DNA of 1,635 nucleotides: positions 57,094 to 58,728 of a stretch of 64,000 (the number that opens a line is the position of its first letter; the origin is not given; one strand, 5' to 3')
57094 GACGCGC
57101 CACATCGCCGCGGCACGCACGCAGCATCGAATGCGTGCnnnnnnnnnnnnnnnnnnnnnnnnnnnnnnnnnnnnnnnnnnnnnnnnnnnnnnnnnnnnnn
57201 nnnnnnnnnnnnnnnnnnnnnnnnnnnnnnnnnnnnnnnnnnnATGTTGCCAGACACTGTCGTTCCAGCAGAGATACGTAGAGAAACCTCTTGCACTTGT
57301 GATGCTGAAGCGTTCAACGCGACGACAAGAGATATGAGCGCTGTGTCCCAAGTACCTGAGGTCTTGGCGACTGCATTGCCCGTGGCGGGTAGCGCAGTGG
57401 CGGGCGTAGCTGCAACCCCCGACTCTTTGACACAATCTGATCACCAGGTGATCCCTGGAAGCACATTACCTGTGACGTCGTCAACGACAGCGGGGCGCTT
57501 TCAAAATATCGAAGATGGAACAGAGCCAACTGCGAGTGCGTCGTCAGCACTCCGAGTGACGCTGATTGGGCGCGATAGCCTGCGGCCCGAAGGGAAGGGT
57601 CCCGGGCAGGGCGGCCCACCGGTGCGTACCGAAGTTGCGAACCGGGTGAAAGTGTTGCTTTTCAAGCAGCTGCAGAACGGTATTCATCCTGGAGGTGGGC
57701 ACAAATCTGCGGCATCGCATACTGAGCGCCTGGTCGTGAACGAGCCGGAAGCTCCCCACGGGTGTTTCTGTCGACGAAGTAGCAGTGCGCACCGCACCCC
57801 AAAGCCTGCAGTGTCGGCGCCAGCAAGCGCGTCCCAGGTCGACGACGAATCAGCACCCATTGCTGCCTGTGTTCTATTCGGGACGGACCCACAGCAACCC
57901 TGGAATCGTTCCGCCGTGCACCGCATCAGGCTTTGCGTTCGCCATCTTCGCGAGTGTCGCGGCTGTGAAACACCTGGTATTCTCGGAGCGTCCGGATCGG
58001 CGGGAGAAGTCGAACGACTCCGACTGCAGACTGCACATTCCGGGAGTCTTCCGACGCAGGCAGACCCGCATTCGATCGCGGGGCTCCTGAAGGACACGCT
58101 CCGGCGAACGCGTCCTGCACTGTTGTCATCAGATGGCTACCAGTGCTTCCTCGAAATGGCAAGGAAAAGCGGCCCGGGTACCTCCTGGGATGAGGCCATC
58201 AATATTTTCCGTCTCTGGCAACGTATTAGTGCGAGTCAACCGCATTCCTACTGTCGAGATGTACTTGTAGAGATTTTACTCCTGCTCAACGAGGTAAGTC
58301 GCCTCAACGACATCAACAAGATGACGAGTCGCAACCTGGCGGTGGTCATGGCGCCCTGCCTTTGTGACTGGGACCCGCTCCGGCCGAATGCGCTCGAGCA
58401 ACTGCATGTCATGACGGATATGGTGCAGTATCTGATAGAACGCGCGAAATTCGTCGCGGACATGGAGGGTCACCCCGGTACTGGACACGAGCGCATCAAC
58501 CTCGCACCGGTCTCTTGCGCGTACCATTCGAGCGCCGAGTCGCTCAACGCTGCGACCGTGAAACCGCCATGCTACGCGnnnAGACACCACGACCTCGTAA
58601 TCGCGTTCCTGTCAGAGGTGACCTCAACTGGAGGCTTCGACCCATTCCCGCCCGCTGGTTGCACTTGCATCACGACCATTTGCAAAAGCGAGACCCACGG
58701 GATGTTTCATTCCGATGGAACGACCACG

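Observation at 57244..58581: RhoGAP domain lacking the catalytic arginine finger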

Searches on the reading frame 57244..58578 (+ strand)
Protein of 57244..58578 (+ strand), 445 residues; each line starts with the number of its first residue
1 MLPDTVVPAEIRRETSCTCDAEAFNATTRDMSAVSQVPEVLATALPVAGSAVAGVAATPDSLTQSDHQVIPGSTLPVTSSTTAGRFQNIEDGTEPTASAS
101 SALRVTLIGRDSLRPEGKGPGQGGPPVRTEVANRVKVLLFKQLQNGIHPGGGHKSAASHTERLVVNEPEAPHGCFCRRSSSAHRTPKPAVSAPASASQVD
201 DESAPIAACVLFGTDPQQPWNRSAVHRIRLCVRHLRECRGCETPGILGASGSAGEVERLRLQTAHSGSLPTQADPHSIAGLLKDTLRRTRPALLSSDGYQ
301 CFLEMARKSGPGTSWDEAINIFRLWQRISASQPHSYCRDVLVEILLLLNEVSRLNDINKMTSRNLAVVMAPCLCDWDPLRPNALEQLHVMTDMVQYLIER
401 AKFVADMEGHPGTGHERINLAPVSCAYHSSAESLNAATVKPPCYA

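Call 4: search_protein_families(library=pfam, proteins=[window:57244-58578:+], max_evalue=1)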
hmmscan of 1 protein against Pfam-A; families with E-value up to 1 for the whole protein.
window:57244-58578:+ (445 aa): 1 family
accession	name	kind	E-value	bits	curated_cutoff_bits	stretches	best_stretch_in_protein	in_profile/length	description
PF00620.32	RhoGAP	-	1.4e-18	67.6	24.5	1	228-374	4-144/148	RhoGAP domain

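Call 5: search_solved_structures(query=window:57244-58578:+, max_evalue=1, show_alignments=3)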
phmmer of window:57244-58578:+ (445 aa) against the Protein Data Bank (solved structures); distinct sequences matched with E-value up to 1: 26.
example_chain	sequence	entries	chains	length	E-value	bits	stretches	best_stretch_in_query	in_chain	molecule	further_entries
5c5s_A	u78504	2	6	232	2e-06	30.5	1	233-399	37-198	Unconventional myosin-IXb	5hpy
3eap_A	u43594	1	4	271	1.7e-05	27.4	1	242-403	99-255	Rho GTPase-activating protein 11A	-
3fk2_A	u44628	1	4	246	0.00035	23.1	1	227-403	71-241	Glucocorticoid receptor DNA-binding factor 1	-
6gvc_R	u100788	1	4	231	0.00078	21.9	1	223-375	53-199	Rho GTPase-activating protein 12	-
2ovj_A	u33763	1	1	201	0.00086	21.8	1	231-383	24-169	Rac GTPase-activating protein 1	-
3w6r_A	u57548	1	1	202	0.00087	21.8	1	231-383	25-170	Rac GTPase-activating protein 1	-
5irc_A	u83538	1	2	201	0.0009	21.7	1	228-402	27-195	Rho GTPase-activating protein 35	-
5c2j_A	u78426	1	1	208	0.0015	21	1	231-375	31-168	Rac GTPase-activating protein 1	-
3msx_B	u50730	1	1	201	0.0019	20.7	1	243-400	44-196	Rho GTPase-activating protein 20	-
3wpq_A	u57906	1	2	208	0.0034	19.8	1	231-375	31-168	Rac GTPase-activating protein 1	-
2osa_A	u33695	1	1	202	0.0042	19.5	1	228-395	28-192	N-chimaerin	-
3wps_A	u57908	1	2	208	0.0048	19.3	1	231-375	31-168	Rac GTPase-activating protein 1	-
5c2k_A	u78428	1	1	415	0.02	17.3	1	231-374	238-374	Transforming protein RhoA,Rac GTPase-activating protein 1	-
3iug_A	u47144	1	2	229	0.032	16.6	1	243-374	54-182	Rho/Cdc42/Rac GTPase-activating protein RICS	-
3cxl_A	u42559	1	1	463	0.033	16.6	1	228-380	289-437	N-chimerin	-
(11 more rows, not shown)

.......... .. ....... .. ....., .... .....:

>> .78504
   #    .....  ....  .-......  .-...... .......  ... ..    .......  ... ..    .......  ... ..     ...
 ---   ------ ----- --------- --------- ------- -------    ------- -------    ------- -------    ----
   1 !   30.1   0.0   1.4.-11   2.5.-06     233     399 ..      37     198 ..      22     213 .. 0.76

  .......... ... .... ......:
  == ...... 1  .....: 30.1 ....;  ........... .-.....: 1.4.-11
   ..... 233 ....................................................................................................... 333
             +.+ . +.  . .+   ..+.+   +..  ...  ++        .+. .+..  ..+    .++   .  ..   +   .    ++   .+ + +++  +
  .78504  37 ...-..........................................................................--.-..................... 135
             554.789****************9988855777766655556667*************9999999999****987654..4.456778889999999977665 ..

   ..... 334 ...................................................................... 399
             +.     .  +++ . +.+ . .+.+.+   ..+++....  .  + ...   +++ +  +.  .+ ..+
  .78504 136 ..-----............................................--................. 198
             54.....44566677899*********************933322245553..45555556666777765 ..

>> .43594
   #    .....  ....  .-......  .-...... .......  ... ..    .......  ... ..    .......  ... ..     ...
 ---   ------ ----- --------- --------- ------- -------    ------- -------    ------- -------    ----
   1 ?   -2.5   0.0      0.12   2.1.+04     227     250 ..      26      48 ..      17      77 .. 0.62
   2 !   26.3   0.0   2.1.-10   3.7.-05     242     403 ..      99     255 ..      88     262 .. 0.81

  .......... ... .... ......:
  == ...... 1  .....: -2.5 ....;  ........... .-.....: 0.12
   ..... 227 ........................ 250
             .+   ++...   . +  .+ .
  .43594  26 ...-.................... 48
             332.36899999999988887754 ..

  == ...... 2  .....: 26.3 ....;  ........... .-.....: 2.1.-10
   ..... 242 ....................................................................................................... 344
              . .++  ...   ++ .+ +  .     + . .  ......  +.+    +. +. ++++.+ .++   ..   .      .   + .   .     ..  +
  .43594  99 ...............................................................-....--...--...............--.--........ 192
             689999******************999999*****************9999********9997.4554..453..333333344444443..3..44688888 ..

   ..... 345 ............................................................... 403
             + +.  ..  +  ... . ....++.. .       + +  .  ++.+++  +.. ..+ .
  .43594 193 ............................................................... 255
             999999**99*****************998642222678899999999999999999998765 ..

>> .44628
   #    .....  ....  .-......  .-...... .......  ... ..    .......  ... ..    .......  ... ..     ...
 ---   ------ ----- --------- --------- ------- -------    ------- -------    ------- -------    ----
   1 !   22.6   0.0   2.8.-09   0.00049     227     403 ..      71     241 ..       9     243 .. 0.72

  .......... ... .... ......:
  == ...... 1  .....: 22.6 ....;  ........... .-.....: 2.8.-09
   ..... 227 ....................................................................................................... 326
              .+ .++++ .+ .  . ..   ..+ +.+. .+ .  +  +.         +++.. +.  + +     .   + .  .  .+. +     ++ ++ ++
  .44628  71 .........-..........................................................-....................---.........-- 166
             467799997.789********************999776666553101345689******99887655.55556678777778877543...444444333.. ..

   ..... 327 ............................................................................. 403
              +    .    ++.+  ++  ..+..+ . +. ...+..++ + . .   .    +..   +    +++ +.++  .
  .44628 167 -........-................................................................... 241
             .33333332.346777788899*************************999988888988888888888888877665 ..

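Call 6: find_homologous_proteins(query=window:57244-58578:+, max_evalue=0.001)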
Query window:57244-58578:+ (445 aa): 3 proteins with E <= 0.001 among 8000 candidates.
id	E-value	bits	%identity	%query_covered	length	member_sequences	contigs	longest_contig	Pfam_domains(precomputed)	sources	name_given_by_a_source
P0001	2.0e-296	1001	99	100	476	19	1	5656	PF00620.33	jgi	jgi:hypothetical protein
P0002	2.6e-116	407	57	80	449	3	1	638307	PF00620.33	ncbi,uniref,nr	ncbi:hypothetical protein F1559_004140 [Cyanidiococcus yangmingshanensis]|uniref:Rho-GAP domain-cont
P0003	1.5e-109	385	50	92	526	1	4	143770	PF00620.33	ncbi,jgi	jgi:hypothetical protein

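Call 8: list_cluster_members(proteins=[P0001, P0002, P0003])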
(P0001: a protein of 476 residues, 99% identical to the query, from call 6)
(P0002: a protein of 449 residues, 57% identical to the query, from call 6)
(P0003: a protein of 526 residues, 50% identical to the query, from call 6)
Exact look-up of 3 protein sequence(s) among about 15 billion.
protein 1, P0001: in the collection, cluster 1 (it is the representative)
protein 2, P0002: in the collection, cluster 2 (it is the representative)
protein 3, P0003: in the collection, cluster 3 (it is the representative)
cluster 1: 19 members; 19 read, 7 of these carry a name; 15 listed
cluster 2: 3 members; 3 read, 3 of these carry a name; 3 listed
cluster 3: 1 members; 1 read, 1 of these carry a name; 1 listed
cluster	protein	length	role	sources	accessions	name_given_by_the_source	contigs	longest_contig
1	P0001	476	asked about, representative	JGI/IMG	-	hypothetical protein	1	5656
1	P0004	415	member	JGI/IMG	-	hypothetical protein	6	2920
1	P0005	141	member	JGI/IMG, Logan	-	hypothetical protein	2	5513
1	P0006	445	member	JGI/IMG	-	hypothetical protein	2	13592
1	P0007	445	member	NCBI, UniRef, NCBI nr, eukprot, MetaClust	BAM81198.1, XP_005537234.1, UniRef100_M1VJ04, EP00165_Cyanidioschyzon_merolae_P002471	hypothetical protein, conserved [Cyanidioschyzon merolae strain 10D] | Rho-GAP domain-containing protein n=1 Tax=Cyanidioschyzon merolae (strain NIES-3377 / ... | XP_005537234.1 hypothetical protein, conserved [Cyanidioschyzon merolae strain 10D]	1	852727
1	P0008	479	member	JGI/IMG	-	hypothetical protein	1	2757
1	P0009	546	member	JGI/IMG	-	hypothetical protein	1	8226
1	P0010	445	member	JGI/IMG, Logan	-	-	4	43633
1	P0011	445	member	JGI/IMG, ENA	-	-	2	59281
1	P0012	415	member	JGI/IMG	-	-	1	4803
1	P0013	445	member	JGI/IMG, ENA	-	-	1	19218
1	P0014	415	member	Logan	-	-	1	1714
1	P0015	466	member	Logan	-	-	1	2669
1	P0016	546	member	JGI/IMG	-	-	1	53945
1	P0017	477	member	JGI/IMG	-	-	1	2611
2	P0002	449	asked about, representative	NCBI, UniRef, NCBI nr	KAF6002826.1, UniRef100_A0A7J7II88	hypothetical protein F1559_004140 [Cyanidiococcus yangmingshanensis] | Rho-GAP domain-containing protein n=1 Tax=Cyanidiococcus yangmingshanensis TaxID=2690220 ...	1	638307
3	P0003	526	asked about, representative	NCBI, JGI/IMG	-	hypothetical protein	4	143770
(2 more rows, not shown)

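Call 32: search_protein_representatives(alignment_id=A1)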
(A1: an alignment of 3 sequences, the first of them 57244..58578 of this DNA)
Query: 3 sequences, 474 profile positions. Proteins with E-value up to 0.001 (for the whole library): 515; up to 1e-10: 12; up to 1e-30: 4. The best 150 are listed.
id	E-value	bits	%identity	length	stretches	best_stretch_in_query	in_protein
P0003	1.3e-266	901.4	-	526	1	1-474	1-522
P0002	2.7e-251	850.9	-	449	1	1-474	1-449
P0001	1.5e-230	782.5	-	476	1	18-474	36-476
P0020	1.3e-92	327.6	-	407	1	150-460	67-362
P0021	1.3e-26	110.0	-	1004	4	264-407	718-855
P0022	9.6e-19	84.1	-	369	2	196-337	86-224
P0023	1.8e-16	76.6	-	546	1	207-427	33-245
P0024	1.7e-13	66.8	-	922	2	254-401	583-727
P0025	2.3e-13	66.3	-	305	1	242-427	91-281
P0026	5.9e-12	61.7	-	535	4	373-408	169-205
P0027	2.1e-11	59.8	-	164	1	270-432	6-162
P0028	9.0e-11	57.8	-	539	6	325-364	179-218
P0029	1.1e-10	57.5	-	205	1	256-432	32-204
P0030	1.1e-10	57.4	-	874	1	257-401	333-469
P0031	1.4e-10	57.1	-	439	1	250-402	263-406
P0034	2.5e-10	56.3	-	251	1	268-404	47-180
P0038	5.3e-10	55.2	-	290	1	232-428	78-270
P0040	9.4e-10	54.4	-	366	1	214-432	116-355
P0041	9.6e-10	54.4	-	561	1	216-454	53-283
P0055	8.5e-09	51.3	-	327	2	175-337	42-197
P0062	1.6e-08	50.4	-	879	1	192-427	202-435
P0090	2.4e-07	46.5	-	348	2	364-433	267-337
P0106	6.8e-07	45.0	-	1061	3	266-406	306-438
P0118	1.0e-06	44.4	-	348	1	207-406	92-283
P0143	3.4e-06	42.7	-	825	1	214-401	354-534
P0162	5.3e-06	42.0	-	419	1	216-398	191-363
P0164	6.0e-06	41.9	-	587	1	211-426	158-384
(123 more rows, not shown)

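Call 34: predict_structure(alignment_id=A1)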
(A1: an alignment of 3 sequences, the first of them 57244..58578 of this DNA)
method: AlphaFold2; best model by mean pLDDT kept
length: 445 residues; sequences in the alignment: 3
mean_pLDDT: 40.3   pTM: 0.29
mean pLDDT of the five models: 40.3, 37.8, 35.9, 35.3, 34.6
residues with pLDDT >= 90: 0; 70-90: 40; 50-70: 43; < 50: 362
segments of 3 or more residues with pLDDT < 50: 1-114, 116-216, 240-242, 290-295, 309-445
pLDDT, mean of each block of 10 residues (from residue 1): 37 29 31 29 27 30 27 28 30 29 28 36 39 38 38 29 29 30 33 29 32 52 68 65 52 77 79 75 65 49 52 43 39 35 39 36 39 38 40 44 40 33 27 31 33
secondary structure, 60 per line:
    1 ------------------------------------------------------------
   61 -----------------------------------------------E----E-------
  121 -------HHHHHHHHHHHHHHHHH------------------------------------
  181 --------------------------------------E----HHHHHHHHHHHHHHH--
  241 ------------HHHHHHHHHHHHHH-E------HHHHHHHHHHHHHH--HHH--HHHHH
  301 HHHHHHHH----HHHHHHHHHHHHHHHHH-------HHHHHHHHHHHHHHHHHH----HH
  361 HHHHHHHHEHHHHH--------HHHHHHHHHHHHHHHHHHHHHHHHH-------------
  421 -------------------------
elements in order: H128-144 H224-238 H253-266 H275-288 H296-308 H313-329 H337-354 H359-368 H370-374 H383-407

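Call 35: list_cluster_members(proteins=[P0020, P0022, P0023, P0025, P0026, P0028, P0055, P0040, P0041, P0038])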
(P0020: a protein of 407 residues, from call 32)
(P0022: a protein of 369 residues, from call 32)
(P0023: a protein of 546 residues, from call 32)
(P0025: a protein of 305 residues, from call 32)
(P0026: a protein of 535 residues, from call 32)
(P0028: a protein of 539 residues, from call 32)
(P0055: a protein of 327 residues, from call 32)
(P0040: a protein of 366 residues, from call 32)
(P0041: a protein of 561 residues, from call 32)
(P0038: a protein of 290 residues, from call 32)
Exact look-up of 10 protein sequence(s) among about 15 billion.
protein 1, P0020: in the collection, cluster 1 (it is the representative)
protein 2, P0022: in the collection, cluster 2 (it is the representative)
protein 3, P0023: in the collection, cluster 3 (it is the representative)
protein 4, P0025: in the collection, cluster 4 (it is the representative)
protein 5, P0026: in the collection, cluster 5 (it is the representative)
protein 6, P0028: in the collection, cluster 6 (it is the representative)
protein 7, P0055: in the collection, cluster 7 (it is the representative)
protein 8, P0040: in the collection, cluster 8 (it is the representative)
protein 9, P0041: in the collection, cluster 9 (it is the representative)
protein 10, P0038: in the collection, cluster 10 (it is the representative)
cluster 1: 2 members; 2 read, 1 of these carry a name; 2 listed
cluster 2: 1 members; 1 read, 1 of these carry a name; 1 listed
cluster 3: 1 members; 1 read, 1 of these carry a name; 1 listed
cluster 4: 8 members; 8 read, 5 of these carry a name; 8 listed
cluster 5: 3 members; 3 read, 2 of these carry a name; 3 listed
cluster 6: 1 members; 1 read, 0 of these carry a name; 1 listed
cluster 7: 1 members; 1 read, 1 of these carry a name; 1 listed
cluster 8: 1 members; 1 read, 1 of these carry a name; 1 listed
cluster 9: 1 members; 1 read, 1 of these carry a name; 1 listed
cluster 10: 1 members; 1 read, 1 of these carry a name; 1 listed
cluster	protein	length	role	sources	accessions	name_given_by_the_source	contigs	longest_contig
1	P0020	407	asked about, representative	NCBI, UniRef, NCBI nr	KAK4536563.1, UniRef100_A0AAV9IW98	hypothetical protein CDCA_CDCA09G2588 [Cyanidium caldarium] | Rho-GAP domain-containing protein n=1 Tax=Cyanidium caldarium TaxID=2771 ...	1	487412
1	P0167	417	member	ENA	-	-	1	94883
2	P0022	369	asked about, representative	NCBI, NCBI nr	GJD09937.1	hypothetical protein Gasu2_41600 [Galdieria sulphuraria]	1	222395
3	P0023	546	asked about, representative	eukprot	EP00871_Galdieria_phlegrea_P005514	jgi/Galph1/5964/GphlegSOOS_G4620.1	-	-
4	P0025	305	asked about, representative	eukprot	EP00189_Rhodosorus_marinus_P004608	CAMPEP_0113969890 /NCGR_PEP_ID=MMETSP0011_2-20120614/10675_1 /TAXON_ID=101924 ...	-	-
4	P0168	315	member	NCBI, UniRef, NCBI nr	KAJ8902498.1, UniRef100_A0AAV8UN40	hypothetical protein NDN08_006901 [Rhodosorus marinus] | Rho-GAP domain-containing protein n=1 Tax=Rhodosorus marinus TaxID=101924 ...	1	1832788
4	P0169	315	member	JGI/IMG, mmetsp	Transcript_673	Transcript_673/g.1565 ORF Transcript_673/g.1565 Transcript_673/m.1565 type:complete ...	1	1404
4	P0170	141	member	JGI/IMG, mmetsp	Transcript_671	Transcript_671/g.1560 ORF Transcript_671/g.1560 Transcript_671/m.1560 type:complete ...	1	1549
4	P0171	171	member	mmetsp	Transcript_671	Transcript_671/g.1559 ORF Transcript_671/g.1559 Transcript_671/m.1559 type:complete ...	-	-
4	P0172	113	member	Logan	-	-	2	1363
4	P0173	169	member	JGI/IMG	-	-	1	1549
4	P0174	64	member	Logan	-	-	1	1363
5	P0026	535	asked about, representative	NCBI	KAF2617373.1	hypothetical protein F2Q68_00042649, partial [Brassica cretica]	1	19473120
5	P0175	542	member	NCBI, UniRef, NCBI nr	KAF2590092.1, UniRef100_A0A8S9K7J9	hypothetical protein F2Q70_00041981 [Brassica cretica] | Rho-GAP domain-containing protein n=2 Tax=Brassica cretica TaxID=69181 ...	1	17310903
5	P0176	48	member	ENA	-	-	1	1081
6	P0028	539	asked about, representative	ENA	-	-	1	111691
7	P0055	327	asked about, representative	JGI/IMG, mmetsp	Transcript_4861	Transcript_4861/g.13036 ORF Transcript_4861/g.13036 Transcript_4861/m.13036 type:complete ...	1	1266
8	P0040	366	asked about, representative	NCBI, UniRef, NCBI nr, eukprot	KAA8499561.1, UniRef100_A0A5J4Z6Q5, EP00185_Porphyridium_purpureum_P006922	hypothetical protein FVE85_7146 [Porphyridium purpureum] | Rho-GAP domain-containing protein n=1 Tax=Porphyridium purpureum TaxID=35688 ... | POR4609..scf295_1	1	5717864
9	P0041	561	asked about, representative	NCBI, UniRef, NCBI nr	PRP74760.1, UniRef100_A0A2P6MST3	RhoGAP domain-containing protein [Planoprotostelium fungivorum] | RhoGAP domain-containing protein n=1 Tax=Planoprotostelium fungivorum TaxID=1890364 ...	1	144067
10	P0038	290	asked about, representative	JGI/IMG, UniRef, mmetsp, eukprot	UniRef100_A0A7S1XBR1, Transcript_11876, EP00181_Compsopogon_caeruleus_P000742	Rho-GAP domain-containing protein n=1 Tax=Compsopogon caeruleus TaxID=31354 ... | Transcript_11876/g.24200 ORF Transcript_11876/g.24200 Transcript_11876/m.24200 ... | CAMPEP_0184686884 /NCGR_PEP_ID=MMETSP0312-20130426/24458_1 /TAXON_ID=31354 ...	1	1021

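Call 44: find_homologous_proteins(query=P0023, max_evalue=0.001)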
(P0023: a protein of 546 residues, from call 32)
Query P0023 (546 aa): 4 proteins with E <= 0.001 among 8000 candidates.
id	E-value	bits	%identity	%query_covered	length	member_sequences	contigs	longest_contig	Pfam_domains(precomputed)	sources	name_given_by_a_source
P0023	0.0e+0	1223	100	100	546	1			PF12763.14,PF00620.33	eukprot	eukprot:jgi/Galph1/5964/GphlegSOOS_G4620.1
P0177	7.8e-126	439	47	97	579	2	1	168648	PF12763.14,PF00620.33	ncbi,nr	ncbi:hypothetical protein Gasu2_22350 [Galdieria sulphuraria]|nr:hypothetical protein Gasu2_22350 [G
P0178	3.7e-124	433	45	97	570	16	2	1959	PF12763.14,PF00620.33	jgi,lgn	-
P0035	4.8e-122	426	45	98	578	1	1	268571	PF12763.14,PF00620.33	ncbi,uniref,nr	ncbi:hypothetical protein GpartN1_g2452.t1 [Galdieria partita]|uniref:Uncharacterized protein n=1 Ta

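Call 49: predict_structure(alignment_id=A2)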
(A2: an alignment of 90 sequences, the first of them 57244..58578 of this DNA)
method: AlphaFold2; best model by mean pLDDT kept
length: 445 residues; sequences in the alignment: 90
mean_pLDDT: 67.3   pTM: 0.57
mean pLDDT of the five models: 67.3, 66.1, 66.0, 65.6, 65.3
residues with pLDDT >= 90: 145; 70-90: 51; 50-70: 86; < 50: 163
segments of 3 or more residues with pLDDT < 50: 1-10, 12-24, 28-30, 32-36, 38-44, 48-54, 56-58, 60-67, 71-74, 76-85, 95-127, 148-157, 173-182, 418-433
pLDDT, mean of each block of 10 residues (from residue 1): 45 44 47 47 48 45 47 43 46 44 35 37 44 66 60 45 53 41 51 52 58 75 96 97 97 97 97 98 96 89 77 61 77 87 97 98 98 94 91 93 91 58 43 53 69
secondary structure, 60 per line:
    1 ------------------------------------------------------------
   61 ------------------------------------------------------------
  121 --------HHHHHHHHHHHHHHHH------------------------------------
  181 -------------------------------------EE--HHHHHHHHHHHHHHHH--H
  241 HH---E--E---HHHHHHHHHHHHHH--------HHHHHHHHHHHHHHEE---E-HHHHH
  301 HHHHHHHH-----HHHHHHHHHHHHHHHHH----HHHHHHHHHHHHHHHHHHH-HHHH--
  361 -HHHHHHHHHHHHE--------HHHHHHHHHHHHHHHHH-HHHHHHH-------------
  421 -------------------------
elements in order: H129-144 H222-237 H253-266 H275-288 H296-308 H314-330 H335-353 H355-358 H362-373 H383-399 H401-407
